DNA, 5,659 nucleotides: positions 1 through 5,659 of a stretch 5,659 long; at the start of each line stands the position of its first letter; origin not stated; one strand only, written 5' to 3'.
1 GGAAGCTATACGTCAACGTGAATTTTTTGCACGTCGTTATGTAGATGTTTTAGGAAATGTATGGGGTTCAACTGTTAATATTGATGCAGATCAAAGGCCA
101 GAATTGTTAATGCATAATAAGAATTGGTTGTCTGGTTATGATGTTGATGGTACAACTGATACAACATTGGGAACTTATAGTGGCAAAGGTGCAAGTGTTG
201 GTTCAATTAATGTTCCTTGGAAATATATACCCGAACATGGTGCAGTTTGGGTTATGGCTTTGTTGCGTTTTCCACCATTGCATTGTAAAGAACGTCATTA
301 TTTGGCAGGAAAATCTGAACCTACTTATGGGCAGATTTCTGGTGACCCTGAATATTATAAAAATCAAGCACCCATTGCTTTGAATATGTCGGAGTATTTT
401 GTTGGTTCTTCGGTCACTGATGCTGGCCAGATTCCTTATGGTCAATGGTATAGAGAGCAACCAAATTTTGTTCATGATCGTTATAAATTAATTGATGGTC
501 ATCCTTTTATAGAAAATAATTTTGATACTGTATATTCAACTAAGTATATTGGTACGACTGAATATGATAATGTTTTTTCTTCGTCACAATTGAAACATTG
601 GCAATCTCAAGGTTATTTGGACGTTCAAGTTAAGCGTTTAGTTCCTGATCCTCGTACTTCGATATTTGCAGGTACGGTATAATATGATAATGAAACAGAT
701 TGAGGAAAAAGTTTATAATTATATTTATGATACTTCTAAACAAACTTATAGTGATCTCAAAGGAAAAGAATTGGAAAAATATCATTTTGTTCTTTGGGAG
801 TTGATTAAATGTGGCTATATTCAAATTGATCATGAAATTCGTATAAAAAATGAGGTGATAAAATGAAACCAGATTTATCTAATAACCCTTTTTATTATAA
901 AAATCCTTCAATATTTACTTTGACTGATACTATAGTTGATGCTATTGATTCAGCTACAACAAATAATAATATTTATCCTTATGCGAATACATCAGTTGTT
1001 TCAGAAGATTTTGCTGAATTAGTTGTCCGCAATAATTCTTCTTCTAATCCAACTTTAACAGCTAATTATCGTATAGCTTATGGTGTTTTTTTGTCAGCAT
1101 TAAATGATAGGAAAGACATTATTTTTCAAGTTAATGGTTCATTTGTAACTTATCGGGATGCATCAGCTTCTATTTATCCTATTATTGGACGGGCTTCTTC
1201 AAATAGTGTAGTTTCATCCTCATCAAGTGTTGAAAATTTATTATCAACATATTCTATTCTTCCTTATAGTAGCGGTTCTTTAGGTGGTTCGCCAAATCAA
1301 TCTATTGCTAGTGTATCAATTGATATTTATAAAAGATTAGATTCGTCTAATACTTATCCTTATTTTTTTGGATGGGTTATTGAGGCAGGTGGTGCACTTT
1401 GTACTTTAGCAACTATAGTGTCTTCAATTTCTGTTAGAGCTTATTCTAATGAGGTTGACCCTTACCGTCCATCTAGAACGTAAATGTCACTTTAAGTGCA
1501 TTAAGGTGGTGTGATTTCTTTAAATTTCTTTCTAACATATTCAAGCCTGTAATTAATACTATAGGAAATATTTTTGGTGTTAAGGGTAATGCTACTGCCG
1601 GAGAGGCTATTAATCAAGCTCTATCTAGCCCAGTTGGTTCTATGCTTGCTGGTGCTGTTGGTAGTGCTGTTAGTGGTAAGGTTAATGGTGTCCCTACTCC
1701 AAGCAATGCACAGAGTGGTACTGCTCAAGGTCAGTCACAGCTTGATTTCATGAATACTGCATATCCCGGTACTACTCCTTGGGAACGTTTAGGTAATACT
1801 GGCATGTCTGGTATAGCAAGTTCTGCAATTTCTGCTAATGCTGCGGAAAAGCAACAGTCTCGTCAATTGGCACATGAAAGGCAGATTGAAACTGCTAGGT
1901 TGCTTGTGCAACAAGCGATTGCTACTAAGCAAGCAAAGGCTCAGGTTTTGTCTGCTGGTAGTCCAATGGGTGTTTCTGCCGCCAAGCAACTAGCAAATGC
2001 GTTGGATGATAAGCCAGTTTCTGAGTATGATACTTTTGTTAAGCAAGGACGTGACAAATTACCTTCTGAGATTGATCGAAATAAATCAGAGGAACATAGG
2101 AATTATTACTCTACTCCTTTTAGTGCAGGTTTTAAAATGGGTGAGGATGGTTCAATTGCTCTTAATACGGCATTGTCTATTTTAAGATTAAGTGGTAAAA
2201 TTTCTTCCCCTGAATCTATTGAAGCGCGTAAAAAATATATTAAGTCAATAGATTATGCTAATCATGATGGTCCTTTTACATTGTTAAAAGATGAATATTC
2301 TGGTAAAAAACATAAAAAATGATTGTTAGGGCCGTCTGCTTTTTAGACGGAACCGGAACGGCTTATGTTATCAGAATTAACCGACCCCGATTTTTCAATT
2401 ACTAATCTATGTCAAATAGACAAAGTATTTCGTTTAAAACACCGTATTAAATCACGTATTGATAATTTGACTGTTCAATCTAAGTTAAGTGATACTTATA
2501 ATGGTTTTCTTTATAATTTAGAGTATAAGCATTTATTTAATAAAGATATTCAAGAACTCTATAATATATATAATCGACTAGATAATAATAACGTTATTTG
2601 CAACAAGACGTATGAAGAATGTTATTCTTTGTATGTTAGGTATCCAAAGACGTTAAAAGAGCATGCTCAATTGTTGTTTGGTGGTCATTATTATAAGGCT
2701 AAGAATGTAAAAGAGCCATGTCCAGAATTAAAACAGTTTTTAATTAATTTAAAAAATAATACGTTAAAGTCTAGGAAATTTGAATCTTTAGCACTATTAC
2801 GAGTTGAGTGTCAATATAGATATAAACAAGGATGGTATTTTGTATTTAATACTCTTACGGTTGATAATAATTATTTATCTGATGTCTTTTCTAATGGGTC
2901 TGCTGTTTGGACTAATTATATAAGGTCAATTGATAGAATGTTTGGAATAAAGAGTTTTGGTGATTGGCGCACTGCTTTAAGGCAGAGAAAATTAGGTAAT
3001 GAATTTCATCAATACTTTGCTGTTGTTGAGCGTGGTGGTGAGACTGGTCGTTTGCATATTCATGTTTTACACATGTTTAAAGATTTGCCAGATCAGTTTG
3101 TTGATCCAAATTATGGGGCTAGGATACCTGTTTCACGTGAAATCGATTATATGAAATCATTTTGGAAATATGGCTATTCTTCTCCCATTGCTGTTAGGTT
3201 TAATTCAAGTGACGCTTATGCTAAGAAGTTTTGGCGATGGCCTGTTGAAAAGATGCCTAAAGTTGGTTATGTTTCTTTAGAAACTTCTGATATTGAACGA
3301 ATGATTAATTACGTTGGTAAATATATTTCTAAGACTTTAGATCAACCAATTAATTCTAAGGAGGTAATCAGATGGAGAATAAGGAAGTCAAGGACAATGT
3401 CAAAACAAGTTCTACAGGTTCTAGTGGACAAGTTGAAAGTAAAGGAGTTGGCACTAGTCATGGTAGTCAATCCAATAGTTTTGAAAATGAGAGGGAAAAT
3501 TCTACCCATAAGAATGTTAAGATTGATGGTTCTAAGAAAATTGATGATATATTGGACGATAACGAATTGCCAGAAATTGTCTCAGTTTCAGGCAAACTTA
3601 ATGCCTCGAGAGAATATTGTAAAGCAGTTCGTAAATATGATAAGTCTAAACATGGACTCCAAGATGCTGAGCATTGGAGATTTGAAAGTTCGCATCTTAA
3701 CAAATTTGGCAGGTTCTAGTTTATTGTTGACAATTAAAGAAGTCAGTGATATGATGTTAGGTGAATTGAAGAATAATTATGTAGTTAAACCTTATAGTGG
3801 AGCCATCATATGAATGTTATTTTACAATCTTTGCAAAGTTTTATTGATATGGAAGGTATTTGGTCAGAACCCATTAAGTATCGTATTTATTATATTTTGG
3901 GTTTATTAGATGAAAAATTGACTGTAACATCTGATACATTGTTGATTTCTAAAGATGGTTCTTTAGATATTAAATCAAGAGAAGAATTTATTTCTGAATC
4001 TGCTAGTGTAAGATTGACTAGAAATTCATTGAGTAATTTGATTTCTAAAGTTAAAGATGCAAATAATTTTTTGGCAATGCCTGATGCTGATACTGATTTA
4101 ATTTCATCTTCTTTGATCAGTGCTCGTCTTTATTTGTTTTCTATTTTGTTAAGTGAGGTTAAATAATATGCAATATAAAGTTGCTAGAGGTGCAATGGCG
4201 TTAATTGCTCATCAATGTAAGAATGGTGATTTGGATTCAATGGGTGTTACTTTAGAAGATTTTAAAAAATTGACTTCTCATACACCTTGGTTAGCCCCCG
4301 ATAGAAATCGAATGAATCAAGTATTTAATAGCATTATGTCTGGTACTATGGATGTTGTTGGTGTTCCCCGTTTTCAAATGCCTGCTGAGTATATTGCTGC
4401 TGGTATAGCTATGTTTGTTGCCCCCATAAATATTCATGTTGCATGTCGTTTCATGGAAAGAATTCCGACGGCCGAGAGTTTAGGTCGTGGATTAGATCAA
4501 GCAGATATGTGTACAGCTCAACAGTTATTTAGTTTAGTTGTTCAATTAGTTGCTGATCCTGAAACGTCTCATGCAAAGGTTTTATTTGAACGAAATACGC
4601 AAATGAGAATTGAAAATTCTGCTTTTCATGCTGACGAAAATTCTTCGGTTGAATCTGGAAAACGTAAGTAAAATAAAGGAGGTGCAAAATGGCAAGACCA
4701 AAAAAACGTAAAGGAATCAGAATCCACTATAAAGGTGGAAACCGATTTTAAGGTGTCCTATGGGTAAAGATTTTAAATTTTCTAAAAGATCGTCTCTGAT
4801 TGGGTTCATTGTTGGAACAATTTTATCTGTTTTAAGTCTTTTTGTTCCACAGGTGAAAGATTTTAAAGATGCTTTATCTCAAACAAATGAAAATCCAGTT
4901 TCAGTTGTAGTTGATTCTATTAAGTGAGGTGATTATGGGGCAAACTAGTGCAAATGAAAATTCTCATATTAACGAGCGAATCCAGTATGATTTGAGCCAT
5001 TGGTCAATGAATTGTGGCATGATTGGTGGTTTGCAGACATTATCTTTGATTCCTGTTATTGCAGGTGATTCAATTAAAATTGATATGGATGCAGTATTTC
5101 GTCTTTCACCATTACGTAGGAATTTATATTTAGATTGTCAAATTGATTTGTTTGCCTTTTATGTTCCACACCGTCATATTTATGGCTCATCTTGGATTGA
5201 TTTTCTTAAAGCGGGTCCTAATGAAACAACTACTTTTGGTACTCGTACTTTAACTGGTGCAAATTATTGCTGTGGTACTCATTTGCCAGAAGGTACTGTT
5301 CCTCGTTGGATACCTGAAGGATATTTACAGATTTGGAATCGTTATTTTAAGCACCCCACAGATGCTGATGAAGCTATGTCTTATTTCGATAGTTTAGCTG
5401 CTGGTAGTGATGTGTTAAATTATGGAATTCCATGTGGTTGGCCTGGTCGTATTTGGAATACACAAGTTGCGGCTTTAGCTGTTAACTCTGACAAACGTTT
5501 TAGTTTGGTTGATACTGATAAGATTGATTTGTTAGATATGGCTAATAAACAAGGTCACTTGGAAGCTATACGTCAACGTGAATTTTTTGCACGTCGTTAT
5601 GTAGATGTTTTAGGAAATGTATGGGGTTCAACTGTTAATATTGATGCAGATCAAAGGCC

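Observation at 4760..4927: Free-standing 55-aa single-TM gene between J and F, while the E-equivalent frame in D is closed: candidate relocated or novel lysis gene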

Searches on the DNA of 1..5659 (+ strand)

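Call 3: search_dna_similar(query=window:1-5659:+, collection=phages, mode=distant, max_rows=30)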
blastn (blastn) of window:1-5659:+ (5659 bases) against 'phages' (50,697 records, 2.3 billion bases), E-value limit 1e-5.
Records with a match: 24; places in all: 24; records where one place covers at least 80% of the query: 0.
Best place of each record, by identity: 60-80% 24.
By first word of the organism name: Escherichia 17; Enterobacteria 3; Eel 2; Microviridae 2.
By host as written in the record: - 20; Escherichia coli strain K12 2; Escherichia coli MG1655 K12 1; Escherichia coli 1.
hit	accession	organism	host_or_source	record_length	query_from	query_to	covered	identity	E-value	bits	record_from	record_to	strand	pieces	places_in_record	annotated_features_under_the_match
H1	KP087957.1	Eel River basin pequenovirus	cold methane seep sediment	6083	59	5211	10%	69.4%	3e-10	217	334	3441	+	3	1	putative replication initiation protein | putative major capsid protein | putative minor capsid protein | hypothetical protein (x2)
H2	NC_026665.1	Eel River basin pequenovirus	cold methane seep sediment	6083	59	5211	10%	69.4%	3e-10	217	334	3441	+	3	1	putative replication initiation protein | putative major capsid protein | putative minor capsid protein | hypothetical protein (x2)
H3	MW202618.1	Microviridae sp.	Manatee Spring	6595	3013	3245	4%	66.8%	4e-8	68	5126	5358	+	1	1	replication associated protein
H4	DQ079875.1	Escherichia phage NC28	-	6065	5015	5216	4%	71.9%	2e-18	103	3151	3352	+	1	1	F: gpF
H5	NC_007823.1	Escherichia phage NC28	-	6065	5015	5216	4%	71.9%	2e-18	103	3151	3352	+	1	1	F: gpF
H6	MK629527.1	Escherichia phage Lilleven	Escherichia coli MG1655 K12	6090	5013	5204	3%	69.9%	7e-12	81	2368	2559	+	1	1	major coat protein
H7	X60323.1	Escherichia phage phiK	-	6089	5013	5204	3%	68.9%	4e-9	72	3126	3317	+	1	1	F: CDS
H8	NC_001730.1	Escherichia phage phiK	-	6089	5013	5204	3%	68.9%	4e-9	72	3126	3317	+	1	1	F: hypothetical protein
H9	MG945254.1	Microviridae sp.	dog feces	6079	5021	5211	3%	68.1%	1e-8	71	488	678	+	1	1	similar to EcoligPF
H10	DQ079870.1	Escherichia phage ID21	-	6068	5016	5204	3%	68.8%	5e-7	64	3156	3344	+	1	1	F: gpF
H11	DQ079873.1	Enterobacteria phage WA13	-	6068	5016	5204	3%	68.8%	5e-7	64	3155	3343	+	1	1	F: gpF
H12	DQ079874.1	Escherichia phage WA45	-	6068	5016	5204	3%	68.8%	5e-7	64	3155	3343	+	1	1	F: gpF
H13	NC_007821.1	Enterobacteria phage WA13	Escherichia coli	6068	5016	5204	3%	68.8%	5e-7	64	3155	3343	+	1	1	F: capsid protein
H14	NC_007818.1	Escherichia phage ID21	-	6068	5016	5204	3%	68.8%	5e-7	64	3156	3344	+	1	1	F: gpF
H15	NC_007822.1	Escherichia phage WA45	-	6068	5016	5204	3%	68.8%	5e-7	64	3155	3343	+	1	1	F: gpF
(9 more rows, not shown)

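Call 76: search_rna_families(source=window, threshold=gathering)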
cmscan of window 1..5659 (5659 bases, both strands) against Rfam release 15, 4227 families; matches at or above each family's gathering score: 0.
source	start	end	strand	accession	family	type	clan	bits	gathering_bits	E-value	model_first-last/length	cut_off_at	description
